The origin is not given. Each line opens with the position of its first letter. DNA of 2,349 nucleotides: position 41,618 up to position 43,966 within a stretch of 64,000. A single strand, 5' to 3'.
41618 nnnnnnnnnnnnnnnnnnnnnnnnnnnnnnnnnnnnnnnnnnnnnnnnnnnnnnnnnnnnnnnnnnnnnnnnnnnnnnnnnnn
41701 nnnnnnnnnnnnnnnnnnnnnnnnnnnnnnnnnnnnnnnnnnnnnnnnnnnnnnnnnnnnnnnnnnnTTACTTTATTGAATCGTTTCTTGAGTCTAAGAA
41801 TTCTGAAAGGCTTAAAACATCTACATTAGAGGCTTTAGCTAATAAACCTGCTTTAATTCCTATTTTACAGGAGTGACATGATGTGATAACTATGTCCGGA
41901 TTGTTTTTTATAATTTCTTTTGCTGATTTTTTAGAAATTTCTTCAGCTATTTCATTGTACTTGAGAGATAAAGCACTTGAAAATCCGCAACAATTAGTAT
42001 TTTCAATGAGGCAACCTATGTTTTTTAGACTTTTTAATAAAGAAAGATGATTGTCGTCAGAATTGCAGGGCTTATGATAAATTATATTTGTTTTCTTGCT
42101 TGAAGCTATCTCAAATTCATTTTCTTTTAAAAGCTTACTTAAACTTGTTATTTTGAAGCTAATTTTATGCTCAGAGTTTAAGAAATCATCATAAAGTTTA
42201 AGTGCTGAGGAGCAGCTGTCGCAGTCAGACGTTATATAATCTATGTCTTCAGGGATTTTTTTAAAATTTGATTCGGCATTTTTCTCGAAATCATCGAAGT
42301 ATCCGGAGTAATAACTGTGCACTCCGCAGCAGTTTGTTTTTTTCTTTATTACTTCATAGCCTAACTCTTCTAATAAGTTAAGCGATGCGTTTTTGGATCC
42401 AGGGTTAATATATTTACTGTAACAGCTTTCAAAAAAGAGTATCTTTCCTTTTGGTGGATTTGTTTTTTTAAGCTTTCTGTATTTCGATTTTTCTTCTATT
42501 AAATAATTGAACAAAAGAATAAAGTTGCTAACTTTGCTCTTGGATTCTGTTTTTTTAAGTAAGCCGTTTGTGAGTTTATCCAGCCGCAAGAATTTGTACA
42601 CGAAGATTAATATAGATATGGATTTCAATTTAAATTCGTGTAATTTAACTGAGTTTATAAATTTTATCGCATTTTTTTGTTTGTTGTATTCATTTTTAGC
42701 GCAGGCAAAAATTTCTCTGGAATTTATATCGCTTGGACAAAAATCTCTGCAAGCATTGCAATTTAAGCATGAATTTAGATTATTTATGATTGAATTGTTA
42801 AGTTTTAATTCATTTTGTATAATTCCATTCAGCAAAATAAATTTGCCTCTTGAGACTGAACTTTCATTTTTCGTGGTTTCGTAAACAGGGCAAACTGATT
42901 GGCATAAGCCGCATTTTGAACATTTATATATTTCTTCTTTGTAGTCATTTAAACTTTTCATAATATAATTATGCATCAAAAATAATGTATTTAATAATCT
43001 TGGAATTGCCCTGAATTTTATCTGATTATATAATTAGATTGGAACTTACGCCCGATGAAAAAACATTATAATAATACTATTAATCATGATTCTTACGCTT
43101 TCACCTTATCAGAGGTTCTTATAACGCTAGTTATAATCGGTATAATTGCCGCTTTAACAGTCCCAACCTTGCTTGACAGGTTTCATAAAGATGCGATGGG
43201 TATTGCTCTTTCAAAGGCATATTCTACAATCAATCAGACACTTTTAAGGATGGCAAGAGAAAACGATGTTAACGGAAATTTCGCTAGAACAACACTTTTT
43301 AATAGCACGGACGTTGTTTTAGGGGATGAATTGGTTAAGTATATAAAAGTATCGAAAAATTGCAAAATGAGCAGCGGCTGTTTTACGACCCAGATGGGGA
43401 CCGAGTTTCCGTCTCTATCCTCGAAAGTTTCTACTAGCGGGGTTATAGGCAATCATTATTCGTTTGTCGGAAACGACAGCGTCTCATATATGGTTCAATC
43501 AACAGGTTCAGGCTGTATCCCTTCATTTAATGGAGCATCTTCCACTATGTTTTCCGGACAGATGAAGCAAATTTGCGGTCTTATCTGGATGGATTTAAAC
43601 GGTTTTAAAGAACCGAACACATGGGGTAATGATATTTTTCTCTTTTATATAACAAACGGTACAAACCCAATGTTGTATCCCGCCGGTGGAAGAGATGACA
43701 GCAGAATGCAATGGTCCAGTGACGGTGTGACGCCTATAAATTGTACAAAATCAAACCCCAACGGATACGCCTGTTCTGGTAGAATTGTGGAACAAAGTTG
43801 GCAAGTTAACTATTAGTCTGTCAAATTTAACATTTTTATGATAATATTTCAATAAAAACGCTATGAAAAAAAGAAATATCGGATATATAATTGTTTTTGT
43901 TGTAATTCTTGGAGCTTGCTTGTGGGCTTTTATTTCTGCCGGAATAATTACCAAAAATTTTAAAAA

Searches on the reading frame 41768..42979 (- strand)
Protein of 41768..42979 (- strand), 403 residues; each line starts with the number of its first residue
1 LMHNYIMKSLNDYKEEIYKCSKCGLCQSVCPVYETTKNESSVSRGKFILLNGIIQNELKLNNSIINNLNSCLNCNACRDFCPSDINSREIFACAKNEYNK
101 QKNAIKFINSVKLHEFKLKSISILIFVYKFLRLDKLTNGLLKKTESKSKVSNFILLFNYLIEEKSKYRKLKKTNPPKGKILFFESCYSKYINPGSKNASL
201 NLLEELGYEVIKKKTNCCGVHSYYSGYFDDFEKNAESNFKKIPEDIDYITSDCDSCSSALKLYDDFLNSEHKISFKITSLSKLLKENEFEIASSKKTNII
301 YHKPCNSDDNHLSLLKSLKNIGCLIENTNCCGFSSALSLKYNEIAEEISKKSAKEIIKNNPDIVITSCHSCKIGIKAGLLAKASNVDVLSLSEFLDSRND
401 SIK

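Call 6: search_protein_families(library=pfam, proteins=[window:41768-42979:-], max_evalue=0.01)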
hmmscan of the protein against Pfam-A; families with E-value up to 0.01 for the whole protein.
window:41768-42979:- (403 aa): 11 families
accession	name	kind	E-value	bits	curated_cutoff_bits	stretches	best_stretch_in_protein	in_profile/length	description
PF02754.22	CCG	-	2.3e-23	82.5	20.6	2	181-261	2-85/85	Cysteine-rich domain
PF13183.11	Fer4_8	-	1.5e-12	48.3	27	1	17-85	2-68/68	4Fe-4S dicluster domain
PF13534.11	Fer4_17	-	1.1e-08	35.9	22.2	1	19-86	1-61/61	4Fe-4S dicluster domain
PF12838.12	Fer4_7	-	7.8e-08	33.1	27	1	19-85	1-52/52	4Fe-4S dicluster domain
PF13237.11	Fer4_10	-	9.6e-07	29.1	25.5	2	64-92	2-22/53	4Fe-4S dicluster domain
PF13484.11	Fer4_16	-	1.1e-05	26.5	30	1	19-83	1-65/66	4Fe-4S double cluster binding domain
PF13187.11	Fer4_9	-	0.00067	20.1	27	1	19-84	1-50/52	4Fe-4S dicluster domain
PF12797.12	Fer4_2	-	0.0024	18.2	24.5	0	65-83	4-22/22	4Fe-4S binding domain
PF12800.12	Fer4_4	-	0.0047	17.6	24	0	18-33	2-17/17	4Fe-4S binding domain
PF25160.1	LdpA_Fe-S-bd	-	0.0082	16.3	27.6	0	19-34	27-42/49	LdpA Fe-S cluster-binding domain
PF00037.32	Fer4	-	0.0086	16.3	21.1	0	19-32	7-20/24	4Fe-4S binding domain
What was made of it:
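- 41768..42979 (-): CCG/4Fe-4S protein gene, the conserved chromosomal flank upstream of tRNA-Phe. Pfam (call 6).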

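Call 11: find_encoding_contigs(protein=window:41768-42976:-, flank=10000, max_places=10)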
Protein window:41768-42976:- (402 aa): 5 contigs read that carry it; 2 places shown.
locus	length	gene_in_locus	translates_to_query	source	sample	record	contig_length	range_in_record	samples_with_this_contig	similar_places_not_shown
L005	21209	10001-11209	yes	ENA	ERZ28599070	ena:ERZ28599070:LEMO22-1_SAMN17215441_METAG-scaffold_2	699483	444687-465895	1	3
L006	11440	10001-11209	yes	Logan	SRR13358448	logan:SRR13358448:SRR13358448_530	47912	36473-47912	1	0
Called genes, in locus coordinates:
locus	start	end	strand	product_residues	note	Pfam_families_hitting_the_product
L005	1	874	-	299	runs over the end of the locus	PF04055:Radical_SAM, PF13353:Fer4_12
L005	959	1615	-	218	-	PF00484:Pro_CA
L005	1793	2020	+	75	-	-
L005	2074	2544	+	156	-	-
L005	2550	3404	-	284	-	PF04055:Radical_SAM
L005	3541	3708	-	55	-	-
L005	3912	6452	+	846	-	PF00521:DNA_topoisoIV, PF03989:DNA_gyraseA_C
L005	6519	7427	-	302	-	-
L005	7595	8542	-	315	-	PF06835:LptC (faint), PF03968:LptD_N (weak)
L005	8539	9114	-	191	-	PF06835:LptC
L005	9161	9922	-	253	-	PF07963:N_methyl (weak)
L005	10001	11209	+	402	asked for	PF13237:Fer4_10 (faint), PF12838:Fer4_7, PF13183:Fer4_8, PF13484:Fer4_16 (weak), PF13534:Fer4_17, PF02754:CCG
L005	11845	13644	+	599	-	PF10592:AIPR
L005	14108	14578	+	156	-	PF03073:TspO_MBR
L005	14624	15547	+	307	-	PF03851:UvdE, PF01261:AP_endonuc_2 (weak)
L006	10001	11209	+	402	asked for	PF13237:Fer4_10 (faint), PF12838:Fer4_7, PF13183:Fer4_8, PF13484:Fer4_16 (weak), PF13534:Fer4_17, PF02754:CCG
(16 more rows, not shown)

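Call 13: find_related_loci(query=window:41768-42976:-, collection=genome_contigs, flank=10000)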
Query window:41768-42976:- (402 aa) in genome_contigs; peptide patterns used: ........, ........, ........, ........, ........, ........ (x = any residue, [..] = any of these).
170 stretches matched a pattern; 1 encode a relative of the query (tblastn E <= 1e-3); 1 distinct loci.
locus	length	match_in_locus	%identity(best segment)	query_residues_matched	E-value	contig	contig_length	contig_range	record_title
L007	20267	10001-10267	28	15-89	1e-6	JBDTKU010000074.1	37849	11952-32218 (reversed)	MAG: Ginsengibacter sp. isolate cluster2_bin.84 k127_4298965, whole genome shotgun sequence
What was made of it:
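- Tried and rejected: The one genome_contigs scan returned only an unrelated Ginsengibacter hit (call 13).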

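Call 14: find_homologous_proteins(query=window:41768-42976:-, max_evalue=1e-20)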
Query window:41768-42976:- (402 aa): 737 proteins with E <= 1e-20 among 8000 candidates; the best 120 are listed.
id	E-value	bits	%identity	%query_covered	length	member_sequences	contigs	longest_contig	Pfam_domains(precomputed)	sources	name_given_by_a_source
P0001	2.4e-257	871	100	100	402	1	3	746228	PF13484.12,PF12838.13,PF13534.12,PF02754.22,PF13237.12,PF13183.12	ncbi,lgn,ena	-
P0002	1.4e-116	408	51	99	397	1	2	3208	PF12838.13,PF13534.12,PF02754.22,PF13237.12,PF13183.12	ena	-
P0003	6.5e-109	383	46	97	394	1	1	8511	PF13534.12,PF02754.22,PF13237.12,PF13183.12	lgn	-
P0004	7.4e-108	379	47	97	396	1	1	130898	PF13484.12,PF13534.12,PF02754.22,PF13237.12,PF13183.12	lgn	-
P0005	9.1e-108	379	47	97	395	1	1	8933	PF13534.12,PF02754.22,PF13183.12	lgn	-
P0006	1.6e-107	378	49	97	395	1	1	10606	PF13484.12,PF12838.13,PF13534.12,PF02754.22,PF13237.12,PF13183.12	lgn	-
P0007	7.4e-107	376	47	97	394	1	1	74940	PF13484.12,PF12838.13,PF13534.12,PF02754.22,PF13237.12,PF13183.12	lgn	-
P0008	5.9e-104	367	45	97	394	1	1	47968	PF00037.33,PF13484.12,PF12838.13,PF13534.12,PF02754.22,PF13183.12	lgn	-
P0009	1.2e-103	366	46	98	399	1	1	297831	PF13484.12,PF12838.13,PF13534.12,PF02754.22,PF13237.12,PF13183.12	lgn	-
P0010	6.5e-100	353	46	97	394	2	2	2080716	PF00037.33,PF12838.13,PF13534.12,PF02754.22,PF13237.12,PF13183.12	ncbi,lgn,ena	-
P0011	8.7e-99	350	44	97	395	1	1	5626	PF00037.33,PF13534.12,PF02754.22,PF13237.12,PF13183.12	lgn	-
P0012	1.1e-98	349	43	97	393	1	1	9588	PF12838.13,PF13534.12,PF02754.22,PF13237.12,PF13183.12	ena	-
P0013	1.4e-98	349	44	97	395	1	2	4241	PF12838.13,PF13534.12,PF02754.22,PF13237.12,PF13183.12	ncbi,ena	-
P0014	7.9e-98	346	45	97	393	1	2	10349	PF00037.33,PF13484.12,PF12838.13,PF13534.12,PF02754.22,PF13183.12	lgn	-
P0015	3.3e-97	344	47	93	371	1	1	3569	PF02754.22,PF13183.12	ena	-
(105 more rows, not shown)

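Call 26: find_encoding_contigs(protein=P0010, flank=8000, max_places=2)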
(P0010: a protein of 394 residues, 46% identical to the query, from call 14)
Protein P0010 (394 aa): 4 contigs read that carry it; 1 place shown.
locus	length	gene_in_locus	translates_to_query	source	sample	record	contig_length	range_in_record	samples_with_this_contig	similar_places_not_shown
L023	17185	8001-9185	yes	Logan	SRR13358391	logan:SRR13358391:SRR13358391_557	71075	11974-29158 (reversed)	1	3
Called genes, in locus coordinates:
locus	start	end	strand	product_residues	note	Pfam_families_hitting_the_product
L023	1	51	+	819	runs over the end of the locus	PF02861:Clp_N, PF05621:TniB (weak), PF00004:AAA, PF17871:AAA_lid_9, PF00004:AAA, PF07724:AAA_2, PF07728:AAA_5, PF10431:ClpB_D2-small, +10 more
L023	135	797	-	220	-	PF00484:Pro_CA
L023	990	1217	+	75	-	-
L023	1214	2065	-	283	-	PF04055:Radical_SAM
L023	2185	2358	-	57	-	-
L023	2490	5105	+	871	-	PF00521:DNA_topoisoIV, PF03989:DNA_gyraseA_C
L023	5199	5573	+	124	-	PF00903:Glyoxalase, PF12681:Glyoxalase_2, PF13669:Glyoxalase_4, PF22677:Ble-like_N (faint), PF21701:GLOD4_C (weak)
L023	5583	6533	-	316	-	PF03968:LptD_N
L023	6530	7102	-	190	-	PF06835:LptC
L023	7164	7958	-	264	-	-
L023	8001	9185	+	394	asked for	PF00037:Fer4 (faint), PF12838:Fer4_7 (weak), PF13183:Fer4_8, PF13237:Fer4_10 (faint), PF13534:Fer4_17, PF02754:CCG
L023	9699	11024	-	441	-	PF02844:GARS_N (weak), PF01071:GARS_A, PF02222:ATP-grasp, PF02786:CPSase_L_D2 (weak), PF07478:Dala_Dala_lig_C (weak), PF13535:ATP-grasp_4 (weak), PF02843:GARS_C (weak)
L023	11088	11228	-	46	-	-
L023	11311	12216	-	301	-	PF14305:ATPgrasp_TupA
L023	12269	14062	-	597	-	PF04055:Radical_SAM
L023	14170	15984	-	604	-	PF04055:Radical_SAM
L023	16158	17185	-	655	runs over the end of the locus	PF13202:EF-hand_5 (faint)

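Call 27: find_encoding_contigs(protein=P0004, flank=8000, max_places=2)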
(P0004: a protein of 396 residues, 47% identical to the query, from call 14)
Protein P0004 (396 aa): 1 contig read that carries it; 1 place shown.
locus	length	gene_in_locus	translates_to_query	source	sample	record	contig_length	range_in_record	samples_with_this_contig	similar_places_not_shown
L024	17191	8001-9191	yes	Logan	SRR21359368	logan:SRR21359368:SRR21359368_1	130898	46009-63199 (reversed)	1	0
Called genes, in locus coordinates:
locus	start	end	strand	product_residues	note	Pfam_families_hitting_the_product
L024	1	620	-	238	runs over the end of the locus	PF00484:Pro_CA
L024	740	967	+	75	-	-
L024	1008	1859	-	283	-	PF04055:Radical_SAM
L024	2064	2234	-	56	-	-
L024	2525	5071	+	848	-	PF00521:DNA_topoisoIV, PF03989:DNA_gyraseA_C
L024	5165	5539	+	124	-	PF00903:Glyoxalase, PF12681:Glyoxalase_2, PF13669:Glyoxalase_4, PF21701:GLOD4_C (weak)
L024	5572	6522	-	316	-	PF03968:LptD_N (weak)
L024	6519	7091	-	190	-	PF06835:LptC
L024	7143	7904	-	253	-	-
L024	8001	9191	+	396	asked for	PF13183:Fer4_8, PF13237:Fer4_10 (faint), PF13484:Fer4_16 (weak), PF13534:Fer4_17 (weak), PF02754:CCG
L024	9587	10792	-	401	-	-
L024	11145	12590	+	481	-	PF00037:Fer4 (faint), PF12837:Fer4_6 (faint), PF13237:Fer4_10, PF14697:Fer4_21 (faint), PF12838:Fer4_7, PF13187:Fer4_9 (weak), PF02906:Fe_hyd_lg_C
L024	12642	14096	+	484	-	-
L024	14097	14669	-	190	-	PF13580:SIS_2, PF01380:SIS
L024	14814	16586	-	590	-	PF02776:TPP_enzyme_N, PF00205:TPP_enzyme_M, PF02775:TPP_enzyme_C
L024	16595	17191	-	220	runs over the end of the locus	PF00702:Hydrolase, PF08282:Hydrolase_3 (faint), PF13419:HAD_2, PF13242:Hydrolase_like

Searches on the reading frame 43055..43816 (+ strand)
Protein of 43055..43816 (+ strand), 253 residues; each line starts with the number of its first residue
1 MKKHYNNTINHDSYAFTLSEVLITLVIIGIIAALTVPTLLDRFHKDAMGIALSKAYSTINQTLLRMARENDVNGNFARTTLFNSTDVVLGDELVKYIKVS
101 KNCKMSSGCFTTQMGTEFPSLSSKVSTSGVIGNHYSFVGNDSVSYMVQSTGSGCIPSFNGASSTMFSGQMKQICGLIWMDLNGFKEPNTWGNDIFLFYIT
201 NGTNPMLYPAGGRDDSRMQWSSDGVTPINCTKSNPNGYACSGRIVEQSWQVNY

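Call 6: search_protein_families(library=pfam, proteins=[window:43055-43816:+], max_evalue=0.01)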
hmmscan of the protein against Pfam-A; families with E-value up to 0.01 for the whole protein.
window:43055-43816:+ (253 aa): 1 family
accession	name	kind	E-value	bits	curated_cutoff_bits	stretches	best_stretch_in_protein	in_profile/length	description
PF07963.17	N_methyl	-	1.4e-05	24.9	21.2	1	14-34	5-25/27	Prokaryotic N-terminal methylation motif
